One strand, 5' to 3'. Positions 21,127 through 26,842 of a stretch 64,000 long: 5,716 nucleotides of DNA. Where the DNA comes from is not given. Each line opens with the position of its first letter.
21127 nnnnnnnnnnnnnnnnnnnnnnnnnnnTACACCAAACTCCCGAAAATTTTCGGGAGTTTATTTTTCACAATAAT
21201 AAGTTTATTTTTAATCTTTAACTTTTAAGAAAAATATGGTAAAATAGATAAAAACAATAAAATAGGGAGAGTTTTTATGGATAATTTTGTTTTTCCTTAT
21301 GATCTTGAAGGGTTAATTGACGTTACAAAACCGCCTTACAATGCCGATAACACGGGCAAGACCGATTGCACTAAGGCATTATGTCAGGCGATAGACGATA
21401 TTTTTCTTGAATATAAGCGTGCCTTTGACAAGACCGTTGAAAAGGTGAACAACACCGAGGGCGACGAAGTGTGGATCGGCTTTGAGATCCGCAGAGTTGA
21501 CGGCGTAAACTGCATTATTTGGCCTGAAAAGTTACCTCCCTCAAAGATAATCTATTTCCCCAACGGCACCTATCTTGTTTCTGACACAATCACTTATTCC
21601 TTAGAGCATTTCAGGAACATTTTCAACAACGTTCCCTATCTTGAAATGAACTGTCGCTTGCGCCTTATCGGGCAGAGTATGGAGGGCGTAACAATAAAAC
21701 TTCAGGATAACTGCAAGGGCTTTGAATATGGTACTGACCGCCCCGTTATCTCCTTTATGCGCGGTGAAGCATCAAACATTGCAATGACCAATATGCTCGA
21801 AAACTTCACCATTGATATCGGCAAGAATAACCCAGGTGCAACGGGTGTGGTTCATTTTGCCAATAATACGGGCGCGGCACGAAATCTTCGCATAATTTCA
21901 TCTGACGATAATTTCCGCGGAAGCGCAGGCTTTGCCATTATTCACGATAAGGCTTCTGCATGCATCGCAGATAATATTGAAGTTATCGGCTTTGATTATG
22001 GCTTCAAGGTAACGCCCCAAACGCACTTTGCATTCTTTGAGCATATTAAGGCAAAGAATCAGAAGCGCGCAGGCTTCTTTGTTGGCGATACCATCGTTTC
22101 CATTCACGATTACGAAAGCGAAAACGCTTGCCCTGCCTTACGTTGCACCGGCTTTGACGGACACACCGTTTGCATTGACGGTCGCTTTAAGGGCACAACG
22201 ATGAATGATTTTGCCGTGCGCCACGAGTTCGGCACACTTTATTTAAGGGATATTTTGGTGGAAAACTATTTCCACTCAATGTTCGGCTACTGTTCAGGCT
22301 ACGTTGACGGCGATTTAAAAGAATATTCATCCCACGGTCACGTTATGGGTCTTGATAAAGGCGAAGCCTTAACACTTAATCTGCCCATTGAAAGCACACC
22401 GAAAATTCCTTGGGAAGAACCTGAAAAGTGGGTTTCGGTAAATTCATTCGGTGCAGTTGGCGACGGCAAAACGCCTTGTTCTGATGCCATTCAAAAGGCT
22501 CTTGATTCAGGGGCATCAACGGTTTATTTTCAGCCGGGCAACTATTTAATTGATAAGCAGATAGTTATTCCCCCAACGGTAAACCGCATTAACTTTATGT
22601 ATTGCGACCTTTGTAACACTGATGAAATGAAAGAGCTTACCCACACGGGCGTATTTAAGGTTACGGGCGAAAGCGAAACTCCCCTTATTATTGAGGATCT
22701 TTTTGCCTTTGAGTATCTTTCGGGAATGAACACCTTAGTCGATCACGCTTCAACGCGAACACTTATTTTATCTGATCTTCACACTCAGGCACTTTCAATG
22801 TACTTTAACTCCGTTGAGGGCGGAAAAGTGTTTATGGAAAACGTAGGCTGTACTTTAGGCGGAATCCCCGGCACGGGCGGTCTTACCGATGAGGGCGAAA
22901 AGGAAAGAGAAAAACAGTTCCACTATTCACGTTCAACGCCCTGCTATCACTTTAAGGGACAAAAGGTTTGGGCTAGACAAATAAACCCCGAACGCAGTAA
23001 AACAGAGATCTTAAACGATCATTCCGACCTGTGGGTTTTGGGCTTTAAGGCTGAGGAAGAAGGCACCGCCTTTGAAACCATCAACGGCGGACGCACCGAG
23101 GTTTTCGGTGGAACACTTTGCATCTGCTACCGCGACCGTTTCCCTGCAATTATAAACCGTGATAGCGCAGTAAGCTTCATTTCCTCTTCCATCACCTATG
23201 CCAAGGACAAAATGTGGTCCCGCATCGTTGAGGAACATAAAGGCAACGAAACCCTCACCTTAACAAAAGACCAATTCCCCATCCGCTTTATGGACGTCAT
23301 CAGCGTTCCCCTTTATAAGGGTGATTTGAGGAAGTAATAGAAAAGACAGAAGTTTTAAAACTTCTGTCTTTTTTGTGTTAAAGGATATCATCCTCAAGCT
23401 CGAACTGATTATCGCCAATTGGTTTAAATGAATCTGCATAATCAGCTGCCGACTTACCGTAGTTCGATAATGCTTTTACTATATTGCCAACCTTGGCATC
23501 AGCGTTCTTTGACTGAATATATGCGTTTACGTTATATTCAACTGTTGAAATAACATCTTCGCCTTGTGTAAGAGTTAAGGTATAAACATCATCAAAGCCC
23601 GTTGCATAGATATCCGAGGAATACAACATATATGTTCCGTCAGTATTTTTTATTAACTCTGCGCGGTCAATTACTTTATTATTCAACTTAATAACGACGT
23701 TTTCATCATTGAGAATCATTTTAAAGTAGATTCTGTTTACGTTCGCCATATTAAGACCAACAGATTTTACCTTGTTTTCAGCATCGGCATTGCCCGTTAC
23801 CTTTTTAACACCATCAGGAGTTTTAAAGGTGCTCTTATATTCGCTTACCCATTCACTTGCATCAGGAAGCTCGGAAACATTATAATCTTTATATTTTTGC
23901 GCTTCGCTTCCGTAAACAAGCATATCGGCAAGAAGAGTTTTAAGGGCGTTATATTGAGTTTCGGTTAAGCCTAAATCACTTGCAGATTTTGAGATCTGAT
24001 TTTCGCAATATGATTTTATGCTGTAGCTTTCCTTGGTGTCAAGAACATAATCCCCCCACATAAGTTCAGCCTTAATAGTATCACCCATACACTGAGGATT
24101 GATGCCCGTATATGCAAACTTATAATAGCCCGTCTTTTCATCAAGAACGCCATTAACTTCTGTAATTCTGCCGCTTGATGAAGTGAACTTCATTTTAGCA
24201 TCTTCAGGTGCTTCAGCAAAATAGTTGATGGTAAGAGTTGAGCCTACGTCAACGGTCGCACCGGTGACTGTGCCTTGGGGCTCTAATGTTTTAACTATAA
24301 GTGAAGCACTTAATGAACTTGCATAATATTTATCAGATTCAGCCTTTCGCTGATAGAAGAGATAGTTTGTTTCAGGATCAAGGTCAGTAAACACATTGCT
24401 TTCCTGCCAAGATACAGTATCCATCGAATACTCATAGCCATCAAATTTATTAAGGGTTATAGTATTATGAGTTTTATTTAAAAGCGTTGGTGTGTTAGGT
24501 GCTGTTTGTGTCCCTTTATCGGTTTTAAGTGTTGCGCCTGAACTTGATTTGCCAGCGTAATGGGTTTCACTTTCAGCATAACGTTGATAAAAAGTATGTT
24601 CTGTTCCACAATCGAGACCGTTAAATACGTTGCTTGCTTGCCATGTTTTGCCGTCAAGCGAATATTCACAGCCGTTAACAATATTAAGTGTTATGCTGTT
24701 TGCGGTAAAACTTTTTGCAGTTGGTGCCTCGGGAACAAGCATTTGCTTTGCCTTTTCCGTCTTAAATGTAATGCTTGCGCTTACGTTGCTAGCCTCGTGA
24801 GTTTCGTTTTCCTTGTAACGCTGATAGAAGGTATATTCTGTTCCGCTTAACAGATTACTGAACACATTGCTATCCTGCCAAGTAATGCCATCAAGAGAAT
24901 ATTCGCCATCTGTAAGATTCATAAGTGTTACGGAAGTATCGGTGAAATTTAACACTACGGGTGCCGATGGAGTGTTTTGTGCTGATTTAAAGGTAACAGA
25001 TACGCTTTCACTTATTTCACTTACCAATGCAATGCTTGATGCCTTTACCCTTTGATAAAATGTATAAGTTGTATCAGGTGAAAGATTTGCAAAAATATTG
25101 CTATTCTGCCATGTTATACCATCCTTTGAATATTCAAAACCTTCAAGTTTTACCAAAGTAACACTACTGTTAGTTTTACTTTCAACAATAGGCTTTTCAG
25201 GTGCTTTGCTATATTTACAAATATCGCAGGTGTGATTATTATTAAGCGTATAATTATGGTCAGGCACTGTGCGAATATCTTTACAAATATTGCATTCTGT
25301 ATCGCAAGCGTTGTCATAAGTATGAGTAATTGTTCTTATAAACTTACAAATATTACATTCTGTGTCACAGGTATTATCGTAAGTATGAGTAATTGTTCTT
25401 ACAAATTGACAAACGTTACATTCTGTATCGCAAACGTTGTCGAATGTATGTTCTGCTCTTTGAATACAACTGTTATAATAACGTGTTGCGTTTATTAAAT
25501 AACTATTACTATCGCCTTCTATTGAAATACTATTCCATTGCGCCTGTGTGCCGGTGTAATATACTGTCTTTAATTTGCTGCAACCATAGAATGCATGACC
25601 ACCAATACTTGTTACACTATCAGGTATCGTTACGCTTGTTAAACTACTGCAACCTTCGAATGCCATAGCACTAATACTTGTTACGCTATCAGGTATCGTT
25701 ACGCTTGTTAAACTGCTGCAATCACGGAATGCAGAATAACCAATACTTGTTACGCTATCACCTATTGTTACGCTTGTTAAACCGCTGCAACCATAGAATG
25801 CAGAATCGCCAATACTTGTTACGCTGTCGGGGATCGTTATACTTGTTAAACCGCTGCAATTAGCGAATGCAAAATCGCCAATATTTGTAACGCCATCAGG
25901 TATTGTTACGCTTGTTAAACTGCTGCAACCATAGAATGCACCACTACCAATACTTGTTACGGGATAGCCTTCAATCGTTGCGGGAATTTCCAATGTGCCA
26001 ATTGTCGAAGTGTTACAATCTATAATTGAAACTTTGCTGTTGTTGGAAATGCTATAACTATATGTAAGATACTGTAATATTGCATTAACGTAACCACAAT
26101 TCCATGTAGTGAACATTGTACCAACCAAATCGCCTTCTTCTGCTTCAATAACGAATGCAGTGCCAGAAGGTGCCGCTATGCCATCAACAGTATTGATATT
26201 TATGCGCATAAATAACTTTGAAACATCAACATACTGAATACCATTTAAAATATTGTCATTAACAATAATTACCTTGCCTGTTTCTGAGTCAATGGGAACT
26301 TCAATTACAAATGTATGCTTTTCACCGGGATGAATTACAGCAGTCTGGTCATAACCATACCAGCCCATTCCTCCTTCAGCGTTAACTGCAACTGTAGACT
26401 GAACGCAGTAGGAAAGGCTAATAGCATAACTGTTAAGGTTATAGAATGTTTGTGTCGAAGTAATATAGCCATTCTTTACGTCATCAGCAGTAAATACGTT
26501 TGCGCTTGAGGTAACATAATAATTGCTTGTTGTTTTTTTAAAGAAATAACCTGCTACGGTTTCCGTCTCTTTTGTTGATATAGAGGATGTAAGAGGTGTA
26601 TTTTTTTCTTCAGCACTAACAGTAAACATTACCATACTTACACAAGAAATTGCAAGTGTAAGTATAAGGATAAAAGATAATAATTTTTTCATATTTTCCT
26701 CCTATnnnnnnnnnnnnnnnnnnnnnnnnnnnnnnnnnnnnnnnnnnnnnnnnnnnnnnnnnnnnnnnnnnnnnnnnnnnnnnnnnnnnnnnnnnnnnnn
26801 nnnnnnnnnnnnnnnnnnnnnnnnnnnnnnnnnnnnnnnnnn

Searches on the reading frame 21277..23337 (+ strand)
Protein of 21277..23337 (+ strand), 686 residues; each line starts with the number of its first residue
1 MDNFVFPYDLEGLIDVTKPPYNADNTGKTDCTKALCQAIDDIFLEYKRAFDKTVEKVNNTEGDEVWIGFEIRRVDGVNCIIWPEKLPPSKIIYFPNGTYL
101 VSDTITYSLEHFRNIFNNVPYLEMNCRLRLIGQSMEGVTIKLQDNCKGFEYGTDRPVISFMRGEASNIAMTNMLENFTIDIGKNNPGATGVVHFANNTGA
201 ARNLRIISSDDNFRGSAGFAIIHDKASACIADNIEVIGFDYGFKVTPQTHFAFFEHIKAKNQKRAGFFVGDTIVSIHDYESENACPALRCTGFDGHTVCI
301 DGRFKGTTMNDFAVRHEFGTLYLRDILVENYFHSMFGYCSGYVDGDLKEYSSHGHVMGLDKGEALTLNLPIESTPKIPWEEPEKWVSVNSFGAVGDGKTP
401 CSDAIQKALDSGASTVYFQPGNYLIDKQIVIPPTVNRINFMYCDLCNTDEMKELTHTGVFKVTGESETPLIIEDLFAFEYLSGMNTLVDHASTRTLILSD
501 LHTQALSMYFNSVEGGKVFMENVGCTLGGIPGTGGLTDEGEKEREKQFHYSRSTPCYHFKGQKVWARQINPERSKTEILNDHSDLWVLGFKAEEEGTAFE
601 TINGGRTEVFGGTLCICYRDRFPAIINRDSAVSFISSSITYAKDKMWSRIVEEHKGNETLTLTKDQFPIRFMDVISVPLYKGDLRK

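Call 14: search_protein_families(library=pfam, proteins=[window:21277-23337:+])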
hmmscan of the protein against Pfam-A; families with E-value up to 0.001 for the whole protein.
window:21277-23337:+ (686 aa): 1 family
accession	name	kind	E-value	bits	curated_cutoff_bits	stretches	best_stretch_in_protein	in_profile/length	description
PF12708.12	Pect-lyase_RHGA_epim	-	2.3e-28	99.9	27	2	21-281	7-205/213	Rhamnogalacturonase A/epimerase, pectate lyase-like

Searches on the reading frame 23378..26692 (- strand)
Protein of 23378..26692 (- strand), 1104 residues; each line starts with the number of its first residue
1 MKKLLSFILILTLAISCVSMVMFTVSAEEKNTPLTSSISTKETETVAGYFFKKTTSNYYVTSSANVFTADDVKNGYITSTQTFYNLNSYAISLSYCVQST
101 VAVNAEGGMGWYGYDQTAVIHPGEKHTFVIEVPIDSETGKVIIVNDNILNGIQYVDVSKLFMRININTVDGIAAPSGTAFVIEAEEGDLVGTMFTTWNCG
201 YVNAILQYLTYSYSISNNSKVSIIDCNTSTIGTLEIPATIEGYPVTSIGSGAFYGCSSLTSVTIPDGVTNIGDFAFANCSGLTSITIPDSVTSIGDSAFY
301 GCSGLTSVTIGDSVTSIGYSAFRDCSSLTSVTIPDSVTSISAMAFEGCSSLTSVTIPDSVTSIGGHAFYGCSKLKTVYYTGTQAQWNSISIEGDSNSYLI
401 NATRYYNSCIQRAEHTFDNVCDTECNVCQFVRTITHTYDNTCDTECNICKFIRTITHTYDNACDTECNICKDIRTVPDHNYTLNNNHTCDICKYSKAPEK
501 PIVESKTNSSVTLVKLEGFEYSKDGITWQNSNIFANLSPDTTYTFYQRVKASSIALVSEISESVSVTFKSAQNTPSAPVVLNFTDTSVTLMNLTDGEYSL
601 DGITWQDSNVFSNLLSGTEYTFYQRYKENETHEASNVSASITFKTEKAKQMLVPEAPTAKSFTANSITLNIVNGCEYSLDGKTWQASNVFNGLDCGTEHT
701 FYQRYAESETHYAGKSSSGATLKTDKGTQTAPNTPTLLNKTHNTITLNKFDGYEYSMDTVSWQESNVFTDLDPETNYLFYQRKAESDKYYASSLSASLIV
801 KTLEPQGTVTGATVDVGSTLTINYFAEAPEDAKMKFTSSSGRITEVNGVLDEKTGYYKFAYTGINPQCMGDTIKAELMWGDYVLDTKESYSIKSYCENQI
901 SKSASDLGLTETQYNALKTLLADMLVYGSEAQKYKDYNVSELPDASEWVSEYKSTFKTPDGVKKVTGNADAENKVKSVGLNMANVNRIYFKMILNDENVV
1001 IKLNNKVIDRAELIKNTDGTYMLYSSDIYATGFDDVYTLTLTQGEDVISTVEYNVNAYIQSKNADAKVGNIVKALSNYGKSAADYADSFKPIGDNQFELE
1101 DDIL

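Call 14: search_protein_families(library=pfam, proteins=[window:23378-26692:-])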
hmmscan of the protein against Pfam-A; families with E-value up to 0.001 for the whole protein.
window:23378-26692:- (1104 aa): 2 families
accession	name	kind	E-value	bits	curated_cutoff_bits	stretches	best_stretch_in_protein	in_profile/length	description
PF13306.12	LRR_5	-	3.4e-46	156.7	27.7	1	246-375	1-127/127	BspA type Leucine rich repeat region (6 copies)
PF13855.12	LRR_8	-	3.9e-06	27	27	0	291-331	13-54/61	Leucine rich repeat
